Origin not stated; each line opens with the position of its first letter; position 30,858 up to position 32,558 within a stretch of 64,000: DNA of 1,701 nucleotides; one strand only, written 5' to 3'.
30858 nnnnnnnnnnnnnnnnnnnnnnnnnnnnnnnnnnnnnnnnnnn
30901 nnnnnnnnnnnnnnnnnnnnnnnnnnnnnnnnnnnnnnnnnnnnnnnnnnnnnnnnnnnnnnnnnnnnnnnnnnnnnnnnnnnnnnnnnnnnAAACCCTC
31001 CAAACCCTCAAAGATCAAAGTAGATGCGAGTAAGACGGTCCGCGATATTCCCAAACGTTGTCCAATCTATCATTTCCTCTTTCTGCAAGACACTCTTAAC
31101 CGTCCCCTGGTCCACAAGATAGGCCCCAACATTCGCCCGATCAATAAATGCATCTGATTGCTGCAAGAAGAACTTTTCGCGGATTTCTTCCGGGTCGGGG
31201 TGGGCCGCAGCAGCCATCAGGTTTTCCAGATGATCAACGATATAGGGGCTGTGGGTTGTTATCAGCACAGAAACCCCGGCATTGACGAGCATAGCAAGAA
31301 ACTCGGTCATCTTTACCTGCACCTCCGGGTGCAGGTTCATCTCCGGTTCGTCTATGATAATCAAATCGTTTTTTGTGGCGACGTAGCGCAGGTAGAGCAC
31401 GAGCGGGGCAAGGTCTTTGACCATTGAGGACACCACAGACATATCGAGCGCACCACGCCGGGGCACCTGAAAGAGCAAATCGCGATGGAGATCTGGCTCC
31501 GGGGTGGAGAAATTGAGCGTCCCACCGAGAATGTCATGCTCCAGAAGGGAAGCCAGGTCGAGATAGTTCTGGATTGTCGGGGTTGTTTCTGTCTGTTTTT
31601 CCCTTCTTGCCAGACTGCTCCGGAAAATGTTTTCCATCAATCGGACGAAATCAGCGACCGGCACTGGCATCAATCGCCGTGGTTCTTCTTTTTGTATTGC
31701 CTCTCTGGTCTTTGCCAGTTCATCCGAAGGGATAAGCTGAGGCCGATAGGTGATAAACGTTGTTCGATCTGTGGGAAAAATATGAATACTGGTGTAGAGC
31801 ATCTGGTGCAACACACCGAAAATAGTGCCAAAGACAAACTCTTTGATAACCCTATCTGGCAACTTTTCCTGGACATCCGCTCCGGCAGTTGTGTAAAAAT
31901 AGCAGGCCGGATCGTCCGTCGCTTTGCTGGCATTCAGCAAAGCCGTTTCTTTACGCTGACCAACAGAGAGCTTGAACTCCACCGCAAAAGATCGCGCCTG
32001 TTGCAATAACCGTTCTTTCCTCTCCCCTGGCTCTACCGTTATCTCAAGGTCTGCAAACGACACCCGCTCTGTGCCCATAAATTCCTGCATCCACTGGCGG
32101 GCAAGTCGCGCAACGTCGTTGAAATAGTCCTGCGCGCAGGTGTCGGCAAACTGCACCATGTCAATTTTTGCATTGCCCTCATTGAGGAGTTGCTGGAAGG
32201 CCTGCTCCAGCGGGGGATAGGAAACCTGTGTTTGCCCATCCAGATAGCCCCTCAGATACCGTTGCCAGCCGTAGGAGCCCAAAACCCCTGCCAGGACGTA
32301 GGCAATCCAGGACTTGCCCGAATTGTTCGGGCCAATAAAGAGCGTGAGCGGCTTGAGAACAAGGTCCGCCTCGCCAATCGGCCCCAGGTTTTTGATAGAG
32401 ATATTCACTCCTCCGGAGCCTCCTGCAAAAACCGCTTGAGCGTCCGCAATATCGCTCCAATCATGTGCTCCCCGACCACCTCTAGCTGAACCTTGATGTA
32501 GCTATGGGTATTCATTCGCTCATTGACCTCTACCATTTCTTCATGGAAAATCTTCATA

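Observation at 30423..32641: Three-gene cassette (small helical protein + ABC/SMC-like ATPase + PD-(D/E)xK-like nuclease) wedged between lipB and lipA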

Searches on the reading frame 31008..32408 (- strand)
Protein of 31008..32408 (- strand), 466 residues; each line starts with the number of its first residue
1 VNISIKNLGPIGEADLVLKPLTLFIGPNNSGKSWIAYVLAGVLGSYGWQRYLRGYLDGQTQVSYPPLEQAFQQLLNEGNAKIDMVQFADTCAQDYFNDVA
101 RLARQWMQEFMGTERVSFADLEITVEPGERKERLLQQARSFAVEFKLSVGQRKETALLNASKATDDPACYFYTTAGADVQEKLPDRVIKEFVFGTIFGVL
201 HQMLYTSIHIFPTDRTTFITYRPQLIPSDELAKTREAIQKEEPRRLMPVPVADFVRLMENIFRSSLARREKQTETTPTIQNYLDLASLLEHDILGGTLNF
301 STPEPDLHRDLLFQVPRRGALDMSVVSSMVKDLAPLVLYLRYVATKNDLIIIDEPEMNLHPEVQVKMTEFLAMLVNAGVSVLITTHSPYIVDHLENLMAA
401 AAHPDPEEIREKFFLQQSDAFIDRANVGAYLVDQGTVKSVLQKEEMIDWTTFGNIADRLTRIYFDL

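Call 3: search_protein_families(library=pfam, proteins=[window:31008-32408:-], max_evalue=1)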
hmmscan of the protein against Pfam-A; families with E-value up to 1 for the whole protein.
window:31008-32408:- (466 aa): 7 families
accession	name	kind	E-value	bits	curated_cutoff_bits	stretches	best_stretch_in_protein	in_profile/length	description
PF13175.12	AAA_15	-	1.4e-21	78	32.1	2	320-391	295-374/374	AAA ATPase domain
PF13304.12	AAA_21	-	1.2e-17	65.3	27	2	240-392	140-304/304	AAA domain, putative AbiEii toxin, Type IV TA system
PF13476.12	AAA_23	-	0.0018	19.4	27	1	3-43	2-43/201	AAA domain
PF09776.14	Mitoc_L55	-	0.15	12.2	25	1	238-276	57-94/116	Mitochondrial ribosomal protein L55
PF25000.1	DUF7779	-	0.16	12.7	27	0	223-275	22-75/95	Domain of unknown function (DUF7779)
PF02463.25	SMC_N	-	0.26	11.1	40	0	20-45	25-50/220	RecF/RecN/SMC N terminal domain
PF00005.33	ABC_tran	-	0.32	12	25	0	21-44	13-36/137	ABC transporter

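Call 4: search_protein_families(library=padloc, proteins=[window:31008-32408:-], max_evalue=1)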
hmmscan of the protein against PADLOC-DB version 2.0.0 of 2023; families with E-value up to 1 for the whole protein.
window:31008-32408:- (466 aa): 144 families (the best 25 are shown)
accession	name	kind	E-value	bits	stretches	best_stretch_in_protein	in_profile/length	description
PDLC04033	PD-T4-4_A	-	1.1e-56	191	1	1-456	1-444/460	-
PDLC04664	PDC-M47A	-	1.1e-46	157.7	1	1-439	1-414/461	-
PDLC04032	PD-T4-4_A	-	3.7e-43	146.2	2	260-454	263-453/474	-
PDLC03878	NsnB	-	9.5e-24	82.8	2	342-424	232-310/345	-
PDLC02979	AriA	-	4.3e-23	80.7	2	321-391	295-373/373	-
PDLC02980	AriA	-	1.4e-20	72.5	2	243-392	144-304/304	-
PDLC02358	Old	-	2.8e-16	57.4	2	341-395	279-333/578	Old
PDLC04710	PDC-M56A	-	8.2e-16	56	2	346-418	240-313/382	-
PDLC04214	HEC-02A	-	1.2e-14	52.4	2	311-397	202-288/338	-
PDLC04562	PDC-M29A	-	3e-13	47.8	2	349-396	274-323/410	-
PDLC02915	ATPase-Toprim_I-B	-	3e-13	47.4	2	336-394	245-302/623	-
PDLC04178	HEC-01A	-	6.2e-13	46.5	2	344-394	285-334/399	-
PDLC02981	AriAB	-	1.1e-12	45.5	2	310-393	292-379/694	-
PDLC00285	PtuA1|PtuA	-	8.7e-12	43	1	326-395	263-334/432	AAA ATPase domain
PDLC04182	HEC-01A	-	1.2e-11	42.3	2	345-395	304-355/406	-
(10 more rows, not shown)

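Call 5: search_protein_families(library=ncbifam, proteins=[window:31008-32408:-], max_evalue=1)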
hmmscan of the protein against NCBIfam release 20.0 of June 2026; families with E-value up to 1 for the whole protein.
window:31008-32408:- (466 aa): 49 families (the best 25 are shown)
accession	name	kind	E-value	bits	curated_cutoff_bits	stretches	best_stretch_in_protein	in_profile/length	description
NF040873.1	AztA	equivalog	5e-09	36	220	2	338-391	129-182/191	zinc ABC transporter ATP-binding protein AztA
NF038234.1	retron_eff_Eco8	equivalog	1.1e-07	30.9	250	1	345-393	271-327/679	retron Eco8 family effector endonuclease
TIGR01166.1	cbiO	subfamily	3.8e-06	26.5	211.8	1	343-386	142-185/190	cobalt ABC transporter, ATP-binding protein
NF047739.1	antiphage_MADS3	equivalog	3.8e-06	26.3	420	1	340-401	330-391/427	methylation-associated defense system AAA family ATPase MAD3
TIGR02673.1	FtsE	equivalog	4.1e-05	23.3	264.85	1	341-395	150-204/214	cell division ATP-binding protein FtsE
NF041760.1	PtuA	equivalog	4.5e-05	22.6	500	1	349-393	379-422/524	retron Ec78 anti-phage system effector ATPase PtuA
NF002981.0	PRK03695.1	equivalog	0.00012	21.5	281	1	344-386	153-195/253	vitamin B12 ABC transporter ATP-binding protein BtuD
TIGR04435.1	restrict_AAA_1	hypoth_equivalog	0.00021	20.1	300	1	344-392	416-471/568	restriction system-associated AAA family ATPase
TIGR03608.1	L_ocin_972_ABC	subfamily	0.00022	20.7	254.85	1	341-396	147-202/206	putative bacteriocin export ABC transporter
NF010063.0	PRK13541.1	equivalog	0.00096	19.1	200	1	333-389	128-184/195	cytochrome c biogenesis protein CcmA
NF010060.0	PRK13537.1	equivalog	0.0012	17.8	521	1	341-387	159-205/314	nodulation factor ABC transporter ATP-binding protein NodI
NF053840.1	MnTportMntADein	equivalog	0.0013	18.4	400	0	21-71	29-80/240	manganese ABC transporter ATP-binding protein MntA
NF010860.0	PRK14267.1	equivalog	0.002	17.8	412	1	340-391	161-211/253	phosphate ABC transporter ATP-binding protein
TIGR01189.1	ccmA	equivalog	0.0023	17.6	131.6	1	342-396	141-195/198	heme ABC exporter ATP-binding protein CcmA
TIGR03873.1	F420-0_ABC_ATP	hypoth_equivalog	0.0024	17.2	372.4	1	341-386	150-195/256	putative F420-0 ABC transporter ATP-binding protein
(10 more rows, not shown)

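Call 20: find_homologous_proteins(query=window:31008-32408:-, max_evalue=1e-10)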
Query window:31008-32408:- (466 aa): 1210 proteins with E <= 1e-10 among 8000 candidates; the best 120 are listed.
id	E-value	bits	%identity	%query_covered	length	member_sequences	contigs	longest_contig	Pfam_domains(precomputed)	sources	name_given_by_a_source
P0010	0.0e+0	1048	100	100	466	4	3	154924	PF13175.13,PF13304.13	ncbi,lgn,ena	-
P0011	1.2e-273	926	89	100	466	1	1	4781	PF13175.13,PF13304.13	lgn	-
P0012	2.1e-158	546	53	100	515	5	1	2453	PF13175.13,PF13304.13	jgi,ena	-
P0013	1.2e-154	534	52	100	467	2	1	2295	PF13175.13,PF13304.13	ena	-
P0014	5.3e-154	532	52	100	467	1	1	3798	PF13175.13,PF13304.13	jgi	jgi:hypothetical protein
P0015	6.0e-154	531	52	100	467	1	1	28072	PF13175.13,PF13304.13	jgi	jgi:energy-coupling factor transporter ATP-binding protein EcfA2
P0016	1.0e-150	521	52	100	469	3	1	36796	PF13175.13,PF13304.13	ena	-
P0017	1.2e-150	521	52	100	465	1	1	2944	PF13175.13,PF13304.13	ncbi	-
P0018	1.1e-149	517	51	100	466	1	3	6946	PF13175.13,PF13304.13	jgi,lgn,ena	-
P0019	1.4e-148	514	50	100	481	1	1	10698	PF13175.13,PF13304.13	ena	-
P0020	1.5e-148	514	51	100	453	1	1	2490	PF13175.13,PF13304.13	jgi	jgi:hypothetical protein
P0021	3.4e-145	503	49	100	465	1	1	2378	PF13175.13,PF13304.13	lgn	-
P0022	5.1e-145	502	51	99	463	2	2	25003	PF13175.13,PF13304.13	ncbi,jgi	jgi:energy-coupling factor transporter ATP-binding protein EcfA2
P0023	1.6e-143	497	51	100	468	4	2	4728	PF13175.13,PF13304.13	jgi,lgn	jgi:energy-coupling factor transporter ATP-binding protein EcfA2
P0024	2.6e-143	496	49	100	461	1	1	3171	PF13175.13,PF13304.13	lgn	-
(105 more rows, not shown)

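Call 22: find_encoding_contigs(protein=P0010, flank=10000, max_places=3)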
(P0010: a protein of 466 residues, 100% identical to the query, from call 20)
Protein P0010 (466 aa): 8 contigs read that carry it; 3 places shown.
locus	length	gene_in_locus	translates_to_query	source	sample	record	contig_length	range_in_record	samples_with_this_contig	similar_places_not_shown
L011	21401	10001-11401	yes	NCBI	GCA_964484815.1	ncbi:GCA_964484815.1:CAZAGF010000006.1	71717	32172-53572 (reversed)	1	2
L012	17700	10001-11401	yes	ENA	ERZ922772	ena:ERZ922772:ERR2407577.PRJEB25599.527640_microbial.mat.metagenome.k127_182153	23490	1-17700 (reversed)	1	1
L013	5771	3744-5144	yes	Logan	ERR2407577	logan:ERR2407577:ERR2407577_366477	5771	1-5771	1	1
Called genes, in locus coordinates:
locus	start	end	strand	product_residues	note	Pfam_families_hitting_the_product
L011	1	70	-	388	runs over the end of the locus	PF07228:SpoIIE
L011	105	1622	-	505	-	PF01739:CheR, PF14559:TPR_19 (faint), PF13428:TPR_14 (faint), PF13181:TPR_8 (faint), PF13432:TPR_16 (faint), PF00515:TPR_1 (faint), PF07719:TPR_2 (faint), PF13414:TPR_11 (faint), +1 more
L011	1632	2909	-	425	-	PF00072:Response_reg, PF01339:CheB_methylest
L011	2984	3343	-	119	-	PF00072:Response_reg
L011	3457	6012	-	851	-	PF01627:Hpt, PF02895:H-kinase_dim, PF02518:HATPase_c, PF01584:CheW, PF00072:Response_reg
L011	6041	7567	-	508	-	PF00015:MCPsignal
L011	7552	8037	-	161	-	PF01584:CheW (weak)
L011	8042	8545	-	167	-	PF01584:CheW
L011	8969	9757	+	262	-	PF21948:LplA-B_cat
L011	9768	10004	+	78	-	-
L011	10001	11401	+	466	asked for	PF13175:AAA_15, PF13304:AAA_21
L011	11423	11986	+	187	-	-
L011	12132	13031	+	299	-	PF16881:LIAS_N, PF04055:Radical_SAM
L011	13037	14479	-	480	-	PF04932:Wzy_C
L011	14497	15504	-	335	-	PF03320:FBPase_glpX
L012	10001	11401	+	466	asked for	PF13175:AAA_15, PF13304:AAA_21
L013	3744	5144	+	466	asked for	PF13175:AAA_15, PF13304:AAA_21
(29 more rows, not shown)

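Call 23: find_related_loci(query=A1, collection=genome_contigs, flank=6000)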
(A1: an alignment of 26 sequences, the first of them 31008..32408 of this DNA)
Query A1 (466 aa) in genome_contigs; peptide patterns used: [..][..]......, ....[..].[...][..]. (x = any residue, [..] = any of these).
599 stretches matched a pattern (row limit reached: there are more); 391 encode a relative of the query (tblastn E <= 1e-3); the best 80 are kept; 80 distinct loci.
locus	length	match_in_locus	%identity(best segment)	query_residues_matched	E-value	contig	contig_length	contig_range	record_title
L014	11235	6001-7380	51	1-463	2e-149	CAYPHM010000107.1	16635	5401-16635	MAG TPA_asm: uncultured Chloroflexaceae bacterium isolate SRP141376_co5_371 genome assembly, contig: NODE_8474_length_16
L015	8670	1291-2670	49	1-466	2e-144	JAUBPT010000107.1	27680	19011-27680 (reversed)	Microcoleus sp. S13_C3 NODE_124_length_27680_cov_51.146071, whole genome shotgun sequence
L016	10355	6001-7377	47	1-466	4e-143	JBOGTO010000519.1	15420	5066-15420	MAG: Ktedonobacteraceae bacterium isolate TC-B4_metabat2.bin.17 k127_83407, whole genome shotgun sequence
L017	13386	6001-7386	48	1-466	6e-141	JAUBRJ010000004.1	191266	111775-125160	Microcoleus sp. N3A4 NODE_31_length_191266_cov_40.142168, whole genome shotgun sequence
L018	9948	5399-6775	48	1-466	1e-139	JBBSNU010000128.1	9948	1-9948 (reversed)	MAG: Chroococcales cyanobacterium isolate LS6_sbin.12 LS6_sbin.12_K_1820352_L_9948_cov_66.6048, whole genome shotgun seq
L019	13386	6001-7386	47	1-466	2e-139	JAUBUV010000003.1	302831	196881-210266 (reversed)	Microcoleus sp. AT9_A5 NODE_7_length_302831_cov_78.835081, whole genome shotgun sequence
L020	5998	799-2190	47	1-466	2e-139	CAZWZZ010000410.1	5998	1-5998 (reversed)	MAG TPA_asm: uncultured Caldilineaceae bacterium isolate binchicken_co15_113 genome assembly, contig: NODE_12493_length_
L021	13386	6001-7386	48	1-466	1e-137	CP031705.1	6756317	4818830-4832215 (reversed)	Microcoleus vaginatus HSN003, whole genome shotgun sequence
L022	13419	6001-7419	46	1-466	4e-136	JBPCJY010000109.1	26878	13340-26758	MAG: Ktedonobacteraceae bacterium isolate TH_ant_mag_38 S1Ck127_3113547_flag_1_multi_27.9899_len_26878, whole genome sho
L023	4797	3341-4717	47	1-466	9e-137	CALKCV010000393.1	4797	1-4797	MAG: uncultured Microcoleaceae cyanobacterium isolate S1_Bin_METABAT__313_sub_1 genome assembly, contig: c_000001971813,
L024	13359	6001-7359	47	1-463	5e-135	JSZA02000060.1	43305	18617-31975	Candidatus Thiomargarita nelsonii isolate Hydrate Ridge NODE_221_length_43308_cov_215.021_ID_441, whole genome shotgun s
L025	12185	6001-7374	46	1-463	2e-134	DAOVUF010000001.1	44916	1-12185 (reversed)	MAG TPA_asm: Gammaproteobacteria bacterium isolate CSMAG_1672 CSMAG_1672_k141_5400689_length_44916_cov_21.7786, whole ge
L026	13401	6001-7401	45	1-466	1e-134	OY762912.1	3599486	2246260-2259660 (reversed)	MAG: Methanothrix sp. isolate 80880379-7421-4bc7-b5fd-f9f5169ec620 genome assembly, chromosome: 1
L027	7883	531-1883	48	1-463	8e-135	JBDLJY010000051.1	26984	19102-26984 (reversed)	MAG: Pseudomonadota bacterium isolate MAG115 MAG115_51, whole genome shotgun sequence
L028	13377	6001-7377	46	1-466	4e-134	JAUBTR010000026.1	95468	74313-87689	Microcoleus sp. BR0-C5 NODE_62_length_95468_cov_45.130704, whole genome shotgun sequence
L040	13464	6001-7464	43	1-466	1e-128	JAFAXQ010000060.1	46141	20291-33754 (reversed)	MAG: Ktedonobacteraceae bacterium isolate CP_BM_RX_R7_7 BM_RX_R7_k147_1428272, whole genome shotgun sequence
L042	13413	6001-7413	43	1-466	3e-128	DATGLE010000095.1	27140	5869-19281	MAG TPA_asm: Ktedonobacteraceae bacterium isolate SMAG_U9878 k141_501888, whole genome shotgun sequence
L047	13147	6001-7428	43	1-466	7e-125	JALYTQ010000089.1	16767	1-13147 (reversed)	MAG: Chloroflexota bacterium isolate LIV bin34 SD1462_NODE_575_length_16767_cov_1.530048, whole genome shotgun sequence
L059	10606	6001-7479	40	1-466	2e-120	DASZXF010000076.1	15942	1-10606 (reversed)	MAG TPA_asm: Ktedonobacteraceae bacterium isolate SMAG_U6176 k141_344345, whole genome shotgun sequence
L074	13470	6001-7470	42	1-466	7e-116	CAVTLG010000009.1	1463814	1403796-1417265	MAG: uncultured Chloroflexia bacterium isolate MFD06714.bin.2.100 genome assembly, contig: contig_48245, whole genome sh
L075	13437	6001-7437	41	1-466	3e-115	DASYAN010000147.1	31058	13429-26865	MAG TPA_asm: Ktedonobacteraceae bacterium isolate SMAG_U4882 k141_3059806, whole genome shotgun sequence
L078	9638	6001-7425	39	1-466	6e-115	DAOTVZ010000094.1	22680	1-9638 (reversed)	MAG TPA_asm: Ktedonobacteraceae bacterium isolate H111_94 k127_1250030, whole genome shotgun sequence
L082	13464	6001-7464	40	1-466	2e-111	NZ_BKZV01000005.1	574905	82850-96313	Thermogemmatispora aurantia strain A1-2 sequence05, whole genome shotgun sequence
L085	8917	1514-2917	40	1-466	7e-111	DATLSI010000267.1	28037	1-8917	MAG TPA_asm: Ktedonobacteraceae bacterium isolate SMAG_U13926 k141_157558, whole genome shotgun sequence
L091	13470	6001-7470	39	1-466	2e-108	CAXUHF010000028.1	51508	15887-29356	MAG TPA_asm: uncultured Ktedonobacteraceae bacterium isolate public_SRR14722078_metawrap_bin.4 genome assembly, contig:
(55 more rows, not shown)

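Call 60: search_dna_similar(query=window:31008-32408:-, collection=plasmids, mode=protein, max_evalue=1e-10, max_rows=30)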
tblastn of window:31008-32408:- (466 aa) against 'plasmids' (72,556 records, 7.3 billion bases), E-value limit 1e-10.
Records with a match: 24; places in all: 24; records where one place covers at least 80% of the query: 2.
Best place of each record, by identity: <60% 24.
By first word of the organism name: Klebsiella 12; Escherichia 9; Annamia 1; Bernardetia 1; Serratia 1.
By predicted mobility (MOB-suite, as given by PLSDB): non-mobilizable 17; conjugative 4; mobilizable 3.
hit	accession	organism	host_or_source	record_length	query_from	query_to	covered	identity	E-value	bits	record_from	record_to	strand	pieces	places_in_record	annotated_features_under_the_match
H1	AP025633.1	Annamia dubia NIES-4383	-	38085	1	438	94%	26.6%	3e-30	132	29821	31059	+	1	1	hypothetical protein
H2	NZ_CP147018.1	Bernardetia sp. Wsw4-3y2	Red alga,Red algae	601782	1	431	92%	25.6%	3e-21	104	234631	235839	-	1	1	AAA family ATPase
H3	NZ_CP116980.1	Escherichia coli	Sus scrofa,whole genome,feces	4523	251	411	35%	34.4%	2e-15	87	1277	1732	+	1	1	AAA family ATPase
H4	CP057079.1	Escherichia coli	culture,Pooled pig faecal samples ...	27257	320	463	31%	35.6%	1e-15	87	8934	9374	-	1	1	AAA family ATPase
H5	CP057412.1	Escherichia coli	culture,Pooled pig faecal samples ...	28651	320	463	31%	35.6%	1e-15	87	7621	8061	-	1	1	AAA family ATPase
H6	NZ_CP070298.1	Escherichia albertii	Shanxi,Poultry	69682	320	463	31%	35.6%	1e-15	87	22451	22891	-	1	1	AAA family ATPase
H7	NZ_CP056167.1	Escherichia marmotae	culture,Freshwater sample from upstream ...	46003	320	463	31%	34.9%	9e-15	85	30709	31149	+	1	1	AAA family ATPase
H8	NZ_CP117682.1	Escherichia albertii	whole organism,bird (unidentified ...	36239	320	463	31%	34.9%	1e-14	84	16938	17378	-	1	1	AAA family ATPase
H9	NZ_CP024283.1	Escherichia albertii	-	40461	320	463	31%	34.9%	1e-14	84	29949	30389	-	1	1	AAA family ATPase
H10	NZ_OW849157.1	Serratia marcescens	Homo sapiens,Complejo Asistencial ...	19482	253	411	34%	30.2%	9e-13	79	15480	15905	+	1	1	AAA family ATPase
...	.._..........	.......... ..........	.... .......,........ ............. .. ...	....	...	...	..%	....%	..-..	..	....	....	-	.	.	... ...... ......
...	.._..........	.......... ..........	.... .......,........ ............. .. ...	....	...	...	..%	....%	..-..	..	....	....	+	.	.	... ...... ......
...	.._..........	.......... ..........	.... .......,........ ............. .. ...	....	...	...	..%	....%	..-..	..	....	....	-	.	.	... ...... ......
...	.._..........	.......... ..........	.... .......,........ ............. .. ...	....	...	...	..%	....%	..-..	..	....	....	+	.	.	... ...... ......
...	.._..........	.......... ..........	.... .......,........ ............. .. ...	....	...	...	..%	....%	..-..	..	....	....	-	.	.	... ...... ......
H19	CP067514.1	Klebsiella pneumoniae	Homo sapiens,other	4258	320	459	30%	33.6%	2e-14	83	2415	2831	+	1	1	AAA family ATPase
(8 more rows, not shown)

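Call 61: search_dna_similar(query=window:31008-32408:-, collection=phages, mode=protein, max_evalue=1e-8, max_rows=20)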
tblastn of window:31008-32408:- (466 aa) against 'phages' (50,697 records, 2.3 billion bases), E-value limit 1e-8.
Records with a match: 5; places in all: 5; records where one place covers at least 80% of the query: 0.
Best place of each record, by identity: <60% 5.
By first word of the organism name: Vibrio 3; Bacteriophage 2.
By host as written in the record: Vibrio cyclitrophicus 2; - 2; Vibrio cyclitrophicus 10N.222.45.E8 1.
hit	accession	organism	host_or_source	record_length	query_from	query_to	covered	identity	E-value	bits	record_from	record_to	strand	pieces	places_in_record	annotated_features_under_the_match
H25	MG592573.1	Vibrio phage 1.202.O._10N.222.45.E8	Vibrio cyclitrophicus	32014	336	466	28%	38.6%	1e-14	83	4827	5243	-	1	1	AAA domain protein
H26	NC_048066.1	Vibrio phage 1.202.O._10N.222.45.E8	Vibrio cyclitrophicus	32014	336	466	28%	38.6%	1e-14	83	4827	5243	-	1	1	AAA family ATPase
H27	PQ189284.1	Vibrio phage 10N.222.45.E8_PE001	Vibrio cyclitrophicus 10N.222.45.E8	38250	336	466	28%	38.6%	1e-14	83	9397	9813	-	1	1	hypothetical protein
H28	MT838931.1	Bacteriophage sp.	human fecal samples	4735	327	466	30%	30.6%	8e-10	67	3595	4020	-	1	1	record has no annotation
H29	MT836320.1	Bacteriophage sp.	human fecal samples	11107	337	441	23%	33.3%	1e-9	67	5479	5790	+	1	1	record has no annotation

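Call 62: get_annotated_region(hit=H4, flank=3000)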
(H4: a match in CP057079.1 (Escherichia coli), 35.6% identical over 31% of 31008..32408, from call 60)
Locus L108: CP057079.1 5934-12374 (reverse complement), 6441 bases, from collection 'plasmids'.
description: Escherichia coli strain RHB38-C24 plasmid pRHB38-C24_5, complete sequence
organism: Escherichia coli (NCBI taxid 562)
taxonomy: Bacteria; Pseudomonadota; Gammaproteobacteria; Enterobacterales; Enterobacteriaceae; Escherichia; Escherichia coli
host: -; source: culture,Pooled pig faecal samples collected from floor of farm; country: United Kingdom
typing (MOB-suite, as given by PLSDB): mobilizable; replicon IncX1; relaxase MOBP
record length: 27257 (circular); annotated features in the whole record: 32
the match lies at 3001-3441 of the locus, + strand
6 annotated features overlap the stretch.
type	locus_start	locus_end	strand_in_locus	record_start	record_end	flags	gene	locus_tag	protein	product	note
CDS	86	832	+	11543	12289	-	-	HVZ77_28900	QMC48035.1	ATP-binding protein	-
CDS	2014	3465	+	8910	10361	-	-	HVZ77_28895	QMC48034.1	AAA family ATPase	-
CDS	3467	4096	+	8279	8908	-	-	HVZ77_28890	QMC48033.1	hypothetical protein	-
CDS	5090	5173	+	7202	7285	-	-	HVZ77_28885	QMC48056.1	Damage inducible protein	-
CDS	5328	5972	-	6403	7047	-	-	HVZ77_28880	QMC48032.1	recombinase family protein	-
CDS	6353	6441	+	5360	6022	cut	-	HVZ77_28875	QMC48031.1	peptidyl-arginine deiminase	-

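Call 63: get_annotated_region(hit=H3, flank=2500)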
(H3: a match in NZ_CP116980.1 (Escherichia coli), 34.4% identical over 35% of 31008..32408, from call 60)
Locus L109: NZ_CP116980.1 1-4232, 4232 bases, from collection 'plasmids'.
description: Escherichia coli strain CUVM53 plasmid pCUVM53-4, complete sequence
organism: Escherichia coli (NCBI taxid 562)
taxonomy: Bacteria; Pseudomonadota; Gammaproteobacteria; Enterobacterales; Enterobacteriaceae; Escherichia; Escherichia coli
host: -; source: Sus scrofa,whole genome,feces; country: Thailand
typing (MOB-suite, as given by PLSDB): non-mobilizable; replicon rep_cluster_2373
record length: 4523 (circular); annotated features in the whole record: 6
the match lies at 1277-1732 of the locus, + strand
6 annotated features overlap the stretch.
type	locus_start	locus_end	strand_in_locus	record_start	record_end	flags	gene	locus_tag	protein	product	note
CDS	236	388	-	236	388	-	-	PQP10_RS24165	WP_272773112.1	hypothetical protein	-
CDS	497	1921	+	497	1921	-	-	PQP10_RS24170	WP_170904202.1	AAA family ATPase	-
CDS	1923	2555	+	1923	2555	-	-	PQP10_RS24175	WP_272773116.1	hypothetical protein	-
CDS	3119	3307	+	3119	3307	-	-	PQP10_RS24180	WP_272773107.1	hypothetical protein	-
CDS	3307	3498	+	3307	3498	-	-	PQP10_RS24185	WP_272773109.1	Rop family plasmid primer RNA-binding protein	-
CDS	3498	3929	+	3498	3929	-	-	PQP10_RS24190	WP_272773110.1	excisionase family DNA-binding protein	-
